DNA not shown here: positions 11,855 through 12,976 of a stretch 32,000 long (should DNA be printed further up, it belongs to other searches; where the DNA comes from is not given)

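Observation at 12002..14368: Unusual tri-modular GT47(exostosin)-TPR-GT9-like protein with a neighbouring half-size paralog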

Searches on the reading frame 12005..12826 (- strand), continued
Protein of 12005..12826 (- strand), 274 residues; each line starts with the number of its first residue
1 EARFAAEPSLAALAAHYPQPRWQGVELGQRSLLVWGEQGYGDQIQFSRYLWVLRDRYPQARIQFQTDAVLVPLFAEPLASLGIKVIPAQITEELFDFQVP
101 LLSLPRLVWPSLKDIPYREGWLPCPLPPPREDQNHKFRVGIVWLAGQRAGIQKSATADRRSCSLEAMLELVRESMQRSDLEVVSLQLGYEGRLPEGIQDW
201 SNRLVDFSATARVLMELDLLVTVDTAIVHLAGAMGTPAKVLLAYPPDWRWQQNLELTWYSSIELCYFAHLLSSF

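Call 29: fold_search(model_id=the predicted structure, library=pdb)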
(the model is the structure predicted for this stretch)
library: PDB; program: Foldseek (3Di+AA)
matches with E <= 10: 1622; with E <= 0.001: 29
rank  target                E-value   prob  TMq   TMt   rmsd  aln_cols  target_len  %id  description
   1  1psw                  7.3e-07  1.00  0.51  0.43   8.8       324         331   14  Structure of E. coli ADP-heptose lps heptosyltransferase II (released 2003-07-08)
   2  6dfe_B                1.2e-06  1.00  0.50  0.43   7.7       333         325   12  The structure of a ternary complex of E. coli WaaC (released 2018-09-05)
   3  3tov_A                1.4e-06  1.00  0.52  0.42   7.2       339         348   12  The crystal structure of the glycosyl transferase family 9 from Veillonella parvula DSM 2008 (released 2011-09-21)
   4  2h1h_A                5.5e-06  1.00  0.52  0.45   7.4       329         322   13  E. coli heptosyltransferase WaaC with ADP-2-deoxy-2-fluoro heptose (released 2007-05-22)
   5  4rap_D                8.0e-06  1.00  0.55  0.41   5.5       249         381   12  Crystal structure of bacterial iron-containing dodecameric glycosyltransferase TibC from enterotoxigenic E.coli H10407 (released 2014-10-29)
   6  2gt1_A                1.1e-05  1.00  0.53  0.45   7.3       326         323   13  E. coli heptosyltransferase WaaC. (released 2007-05-01)
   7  4rb4_D                1.2e-05  1.00  0.56  0.42   4.2       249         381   12  Crystal structure of dodecameric iron-containing heptosyltransferase TibC in complex with ADP-D-beta-D-heptose at 3.9  (released 2014-11-05)
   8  4rb4_C                1.9e-05  1.00  0.53  0.38   5.9       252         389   13  Crystal structure of dodecameric iron-containing heptosyltransferase TibC in complex with ADP-D-beta-D-heptose at 3.9  (released 2014-11-05)
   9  4rap_F                2.4e-05  1.00  0.56  0.41   5.9       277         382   12  Crystal structure of bacterial iron-containing dodecameric glycosyltransferase TibC from enterotoxigenic E.coli H10407 (released 2014-10-29)
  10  4rap_E                2.7e-05  1.00  0.53  0.39   6.0       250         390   12  Crystal structure of bacterial iron-containing dodecameric glycosyltransferase TibC from enterotoxigenic E.coli H10407 (released 2014-10-29)
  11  2h1h_B                2.9e-05  1.00  0.51  0.45   7.4       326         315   12  E. coli heptosyltransferase WaaC with ADP-2-deoxy-2-fluoro heptose (released 2007-05-22)
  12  4rb4_G                3.1e-05  1.00  0.49  0.35   8.1       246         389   13  Crystal structure of dodecameric iron-containing heptosyltransferase TibC in complex with ADP-D-beta-D-heptose at 3.9  (released 2014-11-05)
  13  2h1f_A                3.1e-05  1.00  0.52  0.45   7.5       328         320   13  E. coli heptosyltransferase WaaC with ADP (released 2007-05-22)
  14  4rb4_B                3.5e-05  1.00  0.53  0.39   5.9       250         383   12  Crystal structure of dodecameric iron-containing heptosyltransferase TibC in complex with ADP-D-beta-D-heptose at 3.9  (released 2014-11-05)
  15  4rb4_F                4.4e-05  1.00  0.50  0.37   8.0       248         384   13  Crystal structure of dodecameric iron-containing heptosyltransferase TibC in complex with ADP-D-beta-D-heptose at 3.9  (released 2014-11-05)
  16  3tov_B                5.0e-05  1.00  0.55  0.45   7.2       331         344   11  The crystal structure of the glycosyl transferase family 9 from Veillonella parvula DSM 2008 (released 2011-09-21)
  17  4rap_H                8.7e-05  1.00  0.50  0.37   7.8       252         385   13  Crystal structure of bacterial iron-containing dodecameric glycosyltransferase TibC from enterotoxigenic E.coli H10407 (released 2014-10-29)
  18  4rb4_K                1.0e-04  1.00  0.51  0.37   5.9       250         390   13  Crystal structure of dodecameric iron-containing heptosyltransferase TibC in complex with ADP-D-beta-D-heptose at 3.9  (released 2014-11-05)
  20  4rap_G                1.3e-04  1.00  0.57  0.42   5.7       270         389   11  Crystal structure of bacterial iron-containing dodecameric glycosyltransferase TibC from enterotoxigenic E.coli H10407 (released 2014-10-29)
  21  4rap_L                1.3e-04  1.00  0.51  0.39   7.7       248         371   12  Crystal structure of bacterial iron-containing dodecameric glycosyltransferase TibC from enterotoxigenic E.coli H10407 (released 2014-10-29)
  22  4rap_B                1.7e-04  1.00  0.54  0.40   5.6       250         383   12  Crystal structure of bacterial iron-containing dodecameric glycosyltransferase TibC from enterotoxigenic E.coli H10407 (released 2014-10-29)
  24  4rb4_J                2.4e-04  1.00  0.48  0.35   8.2       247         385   14  Crystal structure of dodecameric iron-containing heptosyltransferase TibC in complex with ADP-D-beta-D-heptose at 3.9  (released 2014-11-05)
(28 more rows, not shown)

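Call 36: find_encoding_contigs(protein=P0167, flank=8000, max_places=1)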
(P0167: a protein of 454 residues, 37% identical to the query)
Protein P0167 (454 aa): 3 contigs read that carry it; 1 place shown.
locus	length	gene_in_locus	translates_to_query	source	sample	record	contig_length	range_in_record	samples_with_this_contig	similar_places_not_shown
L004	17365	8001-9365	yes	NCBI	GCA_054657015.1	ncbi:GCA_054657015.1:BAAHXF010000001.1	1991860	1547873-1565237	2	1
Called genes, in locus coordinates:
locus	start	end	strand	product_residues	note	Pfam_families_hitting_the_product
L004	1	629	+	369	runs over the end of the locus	PF00528:BPD_transp_1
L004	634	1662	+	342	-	PF00528:BPD_transp_1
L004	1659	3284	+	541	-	PF00005:ABC_tran, PF02463:SMC_N (faint), PF13191:AAA_16 (faint), PF13401:AAA_22 (faint), PF13304:AAA_21 (faint), PF09818:ABC_ATPase (faint), PF08352:oligo_HPY (weak), PF00005:ABC_tran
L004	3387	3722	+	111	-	PF03960:ArsC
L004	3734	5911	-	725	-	PF01926:MMR_HSR1, PF02421:FeoB_N, PF04548:AIG1 (weak), PF17910:FeoB_Cyto, PF07670:Gate, PF07664:FeoB_C, PF07670:Gate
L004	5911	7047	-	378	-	PF01266:DAO (faint), PF07992:Pyr_redox_2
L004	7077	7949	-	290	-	PF04055:Radical_SAM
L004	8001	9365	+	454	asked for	PF03704:BTAD (weak), PF13174:TPR_6 (faint), PF13176:TPR_7 (faint), PF13414:TPR_11, PF14559:TPR_19 (weak), PF00515:TPR_1, PF07719:TPR_2, PF13181:TPR_8 (weak), +7 more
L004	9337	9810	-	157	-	PF01986:DUF123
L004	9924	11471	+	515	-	-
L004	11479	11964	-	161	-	PF00805:Pentapeptide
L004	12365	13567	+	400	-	PF13505:OMP_b-brl (faint), PF03797:Autotransporter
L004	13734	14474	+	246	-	PF07819:PGAP1 (weak), PF12146:Hydrolase_4 (faint), PF00561:Abhydrolase_1 (weak)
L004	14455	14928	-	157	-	PF03449:GreA_GreB_N, PF01272:GreA_GreB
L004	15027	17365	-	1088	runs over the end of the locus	PF25596:CPSase_L_D1, PF02786:CPSase_L_D2, PF02787:CPSase_L_D3, PF25596:CPSase_L_D1, PF02786:CPSase_L_D2, PF02222:ATP-grasp (weak), PF15632:ATPgrasp_Ter (weak), PF02142:MGS, +3 more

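Call 37: find_encoding_contigs(protein=P0096, flank=8000, max_places=1)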
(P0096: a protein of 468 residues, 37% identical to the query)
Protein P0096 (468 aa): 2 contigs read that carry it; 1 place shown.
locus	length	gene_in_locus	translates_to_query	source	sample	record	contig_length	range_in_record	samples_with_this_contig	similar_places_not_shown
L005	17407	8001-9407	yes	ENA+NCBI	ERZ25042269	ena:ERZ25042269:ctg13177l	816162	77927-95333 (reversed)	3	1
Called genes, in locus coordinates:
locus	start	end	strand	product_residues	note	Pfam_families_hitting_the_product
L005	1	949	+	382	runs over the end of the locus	PF02661:Fic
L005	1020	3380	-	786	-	PF05226:CHASE2, PF00211:Guanylate_cyc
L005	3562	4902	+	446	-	PF02321:OEP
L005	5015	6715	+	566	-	PF00664:ABC_membrane, PF00005:ABC_tran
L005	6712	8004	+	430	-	PF25973:BSH_CzcB (weak), PF25919:BSH_CusB (faint), PF25994:HH_AprE, PF26002:Beta-barrel_AprE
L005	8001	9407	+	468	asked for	PF00515:TPR_1, PF13424:TPR_12, PF12895:ANAPC3, PF13414:TPR_11, PF13432:TPR_16, PF13414:TPR_11, PF13424:TPR_12, PF00515:TPR_1, +12 more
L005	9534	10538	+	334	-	PF01584:CheW, PF00072:Response_reg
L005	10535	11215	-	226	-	PF00027:cNMP_binding, PF13545:HTH_Crp_2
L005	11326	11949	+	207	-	PF01077:NIR_SIR, PF12837:Fer4_6 (weak), PF13237:Fer4_10, PF00037:Fer4 (weak), PF14697:Fer4_21, PF12838:Fer4_7, PF13187:Fer4_9 (weak), PF00037:Fer4 (weak), +1 more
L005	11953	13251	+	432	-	PF12801:Fer4_5 (weak)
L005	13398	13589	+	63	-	PF00037:Fer4 (faint), PF13459:Fer4_15, PF13370:Fer4_13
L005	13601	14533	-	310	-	-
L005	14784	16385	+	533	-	PF03063:Prismane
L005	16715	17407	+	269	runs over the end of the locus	PF00037:Fer4 (weak), PF12837:Fer4_6 (weak), PF13237:Fer4_10 (weak), PF14697:Fer4_21 (weak), PF12838:Fer4_7 (weak), PF13187:Fer4_9 (faint), PF27217:AF_0155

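Call 38: find_encoding_contigs(protein=P0059, flank=8000, max_places=1)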
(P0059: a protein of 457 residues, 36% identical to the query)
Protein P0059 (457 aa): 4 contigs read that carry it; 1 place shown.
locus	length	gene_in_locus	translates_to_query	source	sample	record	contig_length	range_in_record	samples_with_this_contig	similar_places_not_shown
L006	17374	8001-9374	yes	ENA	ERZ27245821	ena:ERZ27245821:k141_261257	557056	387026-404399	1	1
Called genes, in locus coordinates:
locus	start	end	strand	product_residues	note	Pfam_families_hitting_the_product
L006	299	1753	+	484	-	PF00171:Aldedh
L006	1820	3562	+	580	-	PF00664:ABC_membrane, PF00005:ABC_tran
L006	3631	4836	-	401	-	PF01103:Omp85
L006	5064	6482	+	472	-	PF00672:HAMP, PF00512:HisKA, PF02518:HATPase_c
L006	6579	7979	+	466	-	PF00072:Response_reg, PF00158:Sigma54_activat, PF14532:Sigma54_activ_2, PF07728:AAA_5 (weak), PF25601:AAA_lid_14, PF02954:HTH_8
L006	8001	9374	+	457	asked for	PF12895:ANAPC3 (weak), PF13432:TPR_16, PF14559:TPR_19, PF13414:TPR_11 (weak), PF13424:TPR_12, PF13432:TPR_16, PF00515:TPR_1, PF14559:TPR_19, +9 more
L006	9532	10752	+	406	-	PF04055:Radical_SAM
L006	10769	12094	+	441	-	PF03446:NAD_binding_2 (faint), PF03721:UDPG_MGDP_dh_N, PF00984:UDPG_MGDP_dh, PF03720:UDPG_MGDP_dh_C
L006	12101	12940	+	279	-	PF13489:Methyltransf_23, PF01209:Ubie_methyltran (weak), PF02353:CMAS (weak), PF13847:Methyltransf_31, PF08241:Methyltransf_11, PF08242:Methyltransf_12, PF09445:Methyltransf_15 (weak), PF13649:Methyltransf_25, +1 more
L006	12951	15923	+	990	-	PF02310:B12-binding, PF04055:Radical_SAM, PF13578:Methyltransf_24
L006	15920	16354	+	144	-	PF07719:TPR_2 (faint)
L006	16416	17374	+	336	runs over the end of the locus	PF01073:3Beta_HSD, PF01370:Epimerase, PF02719:Polysacc_synt_2, PF04321:RmlD_sub_bind (weak), PF07993:NAD_binding_4, PF16363:GDP_Man_Dehyd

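Call 59: search_dna_similar(query=window:12005-12826:-, collection=plasmids, mode=protein, max_rows=30, max_evalue=1e-8)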
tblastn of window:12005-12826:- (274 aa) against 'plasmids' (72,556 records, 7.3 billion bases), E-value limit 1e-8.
Records with a match: 117; places in all: 225; records where one place covers at least 80% of the query: 115.
Best place of each record, by identity: <60% 117.
By first word of the organism name: Azospirillum 47; Ralstonia 16; Burkholderia 11; Caballeronia 9; Paraburkholderia 8; Granulicella 2; Roseomonas 2; Aristophania 2; Bradyrhizobium 2; Acetobacter 2; and 16 more.
By predicted mobility (MOB-suite, as given by PLSDB): non-mobilizable 92; mobilizable 15; conjugative 10.
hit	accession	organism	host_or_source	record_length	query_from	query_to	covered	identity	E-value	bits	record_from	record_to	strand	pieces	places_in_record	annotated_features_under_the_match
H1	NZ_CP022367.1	Azospirillum sp. TSH58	single cell,paddy soils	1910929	18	264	90%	36.4%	7e-22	102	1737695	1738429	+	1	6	record has no annotation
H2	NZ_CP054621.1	Azospirillum oryzae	cell culture,soil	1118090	17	264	91%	36.2%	4e-24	108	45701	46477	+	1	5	record has no annotation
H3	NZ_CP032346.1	Azospirillum brasilense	soil sample,Agricultural field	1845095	18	264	90%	36.3%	4e-21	100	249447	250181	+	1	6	record has no annotation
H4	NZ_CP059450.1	Azospirillum brasilense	Prokaryotes,soil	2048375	18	264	90%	36.2%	2e-20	98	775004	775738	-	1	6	none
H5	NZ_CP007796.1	Azospirillum argentinense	Triticum aestivum L.,Root,wheat ...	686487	17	266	91%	35.6%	4e-28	120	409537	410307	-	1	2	tetratricopeptide repeat protein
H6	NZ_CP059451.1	Azospirillum brasilense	Prokaryotes,soil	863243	17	266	91%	35.2%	2e-28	121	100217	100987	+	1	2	tetratricopeptide repeat protein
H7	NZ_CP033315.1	Azospirillum brasilense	rhizosphere soil of Digitaria ...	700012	17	266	91%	35.2%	2e-28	121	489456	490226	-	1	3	tetratricopeptide repeat protein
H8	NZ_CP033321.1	Azospirillum brasilense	rhizosphere soil of Cynodon ...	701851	17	266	91%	35.2%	2e-28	121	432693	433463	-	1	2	tetratricopeptide repeat protein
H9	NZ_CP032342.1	Azospirillum brasilense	soil sample,Agricultural field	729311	17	266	91%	35.2%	2e-28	121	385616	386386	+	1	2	tetratricopeptide repeat protein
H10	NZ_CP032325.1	Azospirillum argentinense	soil sample,Agricultural field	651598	17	266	91%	35.2%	5e-28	119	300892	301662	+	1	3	tetratricopeptide repeat protein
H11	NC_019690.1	Pseudanabaena sp. PCC 7367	-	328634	18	264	90%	35.5%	1e-30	127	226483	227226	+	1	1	tetratricopeptide repeat protein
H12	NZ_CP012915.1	Azospirillum brasilense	Digitaria eriantha,microbe,root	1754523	18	264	90%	35.4%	1e-18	93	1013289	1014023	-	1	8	none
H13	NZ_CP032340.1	Azospirillum brasilense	soil sample,Agricultural field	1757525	18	264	90%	35.4%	1e-18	93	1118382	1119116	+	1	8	none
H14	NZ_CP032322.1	Azospirillum argentinense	soil sample,Agricultural field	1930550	18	264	90%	35.4%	5e-20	97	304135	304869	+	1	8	record has no annotation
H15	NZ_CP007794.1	Azospirillum argentinense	Triticum aestivum L.,Root,wheat ...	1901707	18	264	90%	35.1%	4e-22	102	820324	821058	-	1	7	record has no annotation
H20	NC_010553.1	Burkholderia ambifaria MC40-6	-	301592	18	264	90%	33.6%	6e-23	105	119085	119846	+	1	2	tetratricopeptide repeat protein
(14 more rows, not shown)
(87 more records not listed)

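Call 60: get_annotated_region(hit=H20, flank=8000)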
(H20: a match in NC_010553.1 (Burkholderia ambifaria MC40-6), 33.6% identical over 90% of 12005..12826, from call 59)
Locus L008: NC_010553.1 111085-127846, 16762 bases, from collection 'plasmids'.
description: Burkholderia ambifaria MC40-6 plasmid pBMC401, complete sequence
organism: Burkholderia ambifaria MC40-6 (NCBI taxid 398577)
taxonomy: Bacteria; Pseudomonadota; Betaproteobacteria; Burkholderiales; Burkholderiaceae; Burkholderia; Burkholderia ambifaria; Burkholderia ambifaria MC40-6
host: -; source: -; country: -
typing (MOB-suite, as given by PLSDB): conjugative; replicon rep_cluster_526; relaxase MOBP; mating-pair formation MPF_T
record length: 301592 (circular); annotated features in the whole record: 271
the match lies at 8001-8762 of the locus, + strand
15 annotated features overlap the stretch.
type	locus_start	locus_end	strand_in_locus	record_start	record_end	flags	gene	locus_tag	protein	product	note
CDS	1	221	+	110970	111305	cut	-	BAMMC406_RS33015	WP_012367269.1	H-NS histone family protein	-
CDS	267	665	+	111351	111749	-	-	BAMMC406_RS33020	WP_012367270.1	hypothetical protein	-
CDS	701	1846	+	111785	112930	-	-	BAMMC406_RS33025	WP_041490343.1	DUF2827 domain-containing protein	-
CDS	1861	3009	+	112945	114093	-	-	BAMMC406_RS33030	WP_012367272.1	DUF2827 domain-containing protein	-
CDS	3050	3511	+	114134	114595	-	-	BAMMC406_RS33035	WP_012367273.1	DUF4019 domain-containing protein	-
CDS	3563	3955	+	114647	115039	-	-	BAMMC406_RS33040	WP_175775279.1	transposase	-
CDS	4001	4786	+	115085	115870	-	-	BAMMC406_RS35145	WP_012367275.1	hypothetical protein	-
CDS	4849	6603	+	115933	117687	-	-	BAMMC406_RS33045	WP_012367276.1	hypothetical protein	-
CDS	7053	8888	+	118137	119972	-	-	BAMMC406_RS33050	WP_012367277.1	tetratricopeptide repeat protein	-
CDS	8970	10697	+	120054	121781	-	-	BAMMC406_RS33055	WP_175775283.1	tetratricopeptide repeat protein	-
CDS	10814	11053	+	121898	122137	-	-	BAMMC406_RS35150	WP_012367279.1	superinfection immunity protein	-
CDS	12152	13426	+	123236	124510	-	-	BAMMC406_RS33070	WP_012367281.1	hypothetical protein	-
CDS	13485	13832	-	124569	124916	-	-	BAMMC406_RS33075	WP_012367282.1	hypothetical protein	-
CDS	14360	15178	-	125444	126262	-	-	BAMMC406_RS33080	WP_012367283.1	FkbM family methyltransferase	-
CDS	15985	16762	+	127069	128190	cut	-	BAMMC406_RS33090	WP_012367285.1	IS481 family transposase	-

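Call 61: get_annotated_region(hit=H11, flank=8000)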
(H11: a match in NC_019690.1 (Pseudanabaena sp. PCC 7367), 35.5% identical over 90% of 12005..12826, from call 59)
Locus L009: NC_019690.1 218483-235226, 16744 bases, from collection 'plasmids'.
description: Pseudanabaena sp. PCC 7367 plasmid pPSE7367.01, complete sequence
organism: Pseudanabaena sp. PCC 7367 (NCBI taxid 82654)
taxonomy: Bacteria; Cyanobacteriota; Cyanophyceae; Pseudanabaenales; Pseudanabaenaceae; Pseudanabaena; Pseudanabaena sp. PCC 7367
host: -; source: -; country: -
typing (MOB-suite, as given by PLSDB): conjugative; replicon rep_cluster_1271; relaxase MOBQ; mating-pair formation MPF_T
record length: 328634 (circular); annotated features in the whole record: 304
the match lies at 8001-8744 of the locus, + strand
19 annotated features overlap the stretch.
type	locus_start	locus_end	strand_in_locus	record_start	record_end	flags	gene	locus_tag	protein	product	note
CDS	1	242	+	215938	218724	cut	-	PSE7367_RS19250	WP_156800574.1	PAS domain S-box protein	-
CDS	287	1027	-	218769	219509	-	-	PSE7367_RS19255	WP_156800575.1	hypothetical protein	-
CDS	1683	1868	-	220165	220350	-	-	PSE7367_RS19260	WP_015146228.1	hypothetical protein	-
CDS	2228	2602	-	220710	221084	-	-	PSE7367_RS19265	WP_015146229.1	hypothetical protein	-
CDS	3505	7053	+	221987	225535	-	-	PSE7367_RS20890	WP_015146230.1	filamentous hemagglutinin N-terminal domain-containing protein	-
CDS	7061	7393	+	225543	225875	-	-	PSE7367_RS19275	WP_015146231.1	nucleotidyltransferase domain-containing protein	-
CDS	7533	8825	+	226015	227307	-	-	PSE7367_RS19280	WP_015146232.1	tetratricopeptide repeat protein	-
CDS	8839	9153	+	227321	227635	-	-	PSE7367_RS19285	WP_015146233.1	hypothetical protein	-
CDS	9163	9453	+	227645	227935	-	-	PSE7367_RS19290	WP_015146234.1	type II toxin-antitoxin system RelE/ParE family toxin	GO:0030541 - plasmid partitioning [Evidence IEA]; GO:0051290 - protein heterotetramerization [Evidence IEA]; GO:0009432 ...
CDS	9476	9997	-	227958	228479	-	-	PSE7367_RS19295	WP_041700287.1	adenylate kinase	-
CDS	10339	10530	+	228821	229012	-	-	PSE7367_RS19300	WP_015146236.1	hypothetical protein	-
CDS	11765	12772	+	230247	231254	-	-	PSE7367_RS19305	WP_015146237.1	sodium-dependent bicarbonate transport family permease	-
CDS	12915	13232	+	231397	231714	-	-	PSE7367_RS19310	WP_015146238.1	hypothetical protein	-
CDS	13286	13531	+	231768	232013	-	-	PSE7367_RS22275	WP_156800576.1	hypothetical protein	-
CDS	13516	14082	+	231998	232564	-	-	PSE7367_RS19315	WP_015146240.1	hypothetical protein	-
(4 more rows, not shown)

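Call 75: search_dna_similar(query=window:12005-12826:-, collection=plasmids, mode=protein, max_rows=60, rows=spread, max_evalue=1e-8)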
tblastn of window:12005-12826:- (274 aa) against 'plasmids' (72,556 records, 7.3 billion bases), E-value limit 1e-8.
Records with a match: 117; places in all: 225; records where one place covers at least 80% of the query: 115.
Best place of each record, by identity: <60% 117.
By first word of the organism name: Azospirillum 47; Ralstonia 16; Burkholderia 11; Caballeronia 9; Paraburkholderia 8; Granulicella 2; Roseomonas 2; Aristophania 2; Bradyrhizobium 2; Acetobacter 2; and 16 more.
By predicted mobility (MOB-suite, as given by PLSDB): non-mobilizable 92; mobilizable 15; conjugative 10.
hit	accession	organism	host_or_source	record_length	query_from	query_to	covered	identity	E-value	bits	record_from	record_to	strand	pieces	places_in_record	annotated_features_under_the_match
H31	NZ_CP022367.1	Azospirillum sp. TSH58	single cell,paddy soils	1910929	18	264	90%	36.4%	7e-22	102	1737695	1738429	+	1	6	record has no annotation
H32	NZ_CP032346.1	Azospirillum brasilense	soil sample,Agricultural field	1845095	18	264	90%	36.3%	4e-21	100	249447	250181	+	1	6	record has no annotation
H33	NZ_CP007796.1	Azospirillum argentinense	Triticum aestivum L.,Root,wheat ...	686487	17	266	91%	35.6%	4e-28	120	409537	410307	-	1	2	tetratricopeptide repeat protein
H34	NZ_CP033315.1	Azospirillum brasilense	rhizosphere soil of Digitaria ...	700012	17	266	91%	35.2%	2e-28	121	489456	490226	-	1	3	tetratricopeptide repeat protein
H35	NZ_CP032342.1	Azospirillum brasilense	soil sample,Agricultural field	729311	17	266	91%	35.2%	2e-28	121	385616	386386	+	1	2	tetratricopeptide repeat protein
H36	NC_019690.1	Pseudanabaena sp. PCC 7367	-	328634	18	264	90%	35.5%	1e-30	127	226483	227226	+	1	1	tetratricopeptide repeat protein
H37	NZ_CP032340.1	Azospirillum brasilense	soil sample,Agricultural field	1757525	18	264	90%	35.4%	1e-18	93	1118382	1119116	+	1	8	none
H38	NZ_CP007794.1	Azospirillum argentinense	Triticum aestivum L.,Root,wheat ...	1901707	18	264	90%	35.1%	4e-22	102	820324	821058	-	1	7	record has no annotation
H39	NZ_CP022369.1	Azospirillum sp. TSH58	single cell,paddy soils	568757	20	266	90%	34.1%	2e-24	109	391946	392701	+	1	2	tetratricopeptide repeat protein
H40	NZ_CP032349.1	Azospirillum brasilense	soil sample,Agricultural field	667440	20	266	90%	33.7%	2e-23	106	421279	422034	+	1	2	tetratricopeptide repeat protein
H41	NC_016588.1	Azospirillum lipoferum 4B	-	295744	17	264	91%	33.3%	1e-24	109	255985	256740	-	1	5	tetratricopeptide repeat protein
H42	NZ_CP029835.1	Azospirillum ramasamyi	single cell,Cow dung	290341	17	264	91%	33.2%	1e-21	101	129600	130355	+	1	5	tetratricopeptide repeat-containing glycosyltransferase family protein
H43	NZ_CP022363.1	Azospirillum sp. TSH58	single cell,paddy soils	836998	18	264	90%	33.1%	8e-18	90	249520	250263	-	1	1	tetratricopeptide repeat protein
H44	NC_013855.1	Azospirillum sp. B510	-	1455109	17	264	91%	32.8%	2e-23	106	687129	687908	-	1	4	record has no annotation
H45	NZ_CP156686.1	Burkholderia stagnalis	Bacterial cells,soils collected in ...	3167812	17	264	91%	32.7%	2e-18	92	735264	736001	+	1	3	none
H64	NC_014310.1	Ralstonia solanacearum PSI07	-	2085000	19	264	90%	30.5%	7e-15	82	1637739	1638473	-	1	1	none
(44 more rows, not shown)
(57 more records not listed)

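Call 76: get_annotated_region(hit=H64, flank=9000)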
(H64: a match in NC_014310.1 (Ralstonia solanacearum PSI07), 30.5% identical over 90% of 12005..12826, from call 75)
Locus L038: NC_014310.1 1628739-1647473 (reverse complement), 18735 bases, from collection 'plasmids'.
description: Ralstonia solanacearum PSI07 plasmid mpPSI07, complete sequence
organism: Ralstonia solanacearum PSI07 (NCBI taxid 859657)
taxonomy: Bacteria; Pseudomonadota; Betaproteobacteria; Burkholderiales; Burkholderiaceae; Ralstonia; Ralstonia solanacearum; Ralstonia solanacearum PSI07
host: -; source: -; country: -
typing (MOB-suite, as given by PLSDB): non-mobilizable; replicon rep_cluster_46
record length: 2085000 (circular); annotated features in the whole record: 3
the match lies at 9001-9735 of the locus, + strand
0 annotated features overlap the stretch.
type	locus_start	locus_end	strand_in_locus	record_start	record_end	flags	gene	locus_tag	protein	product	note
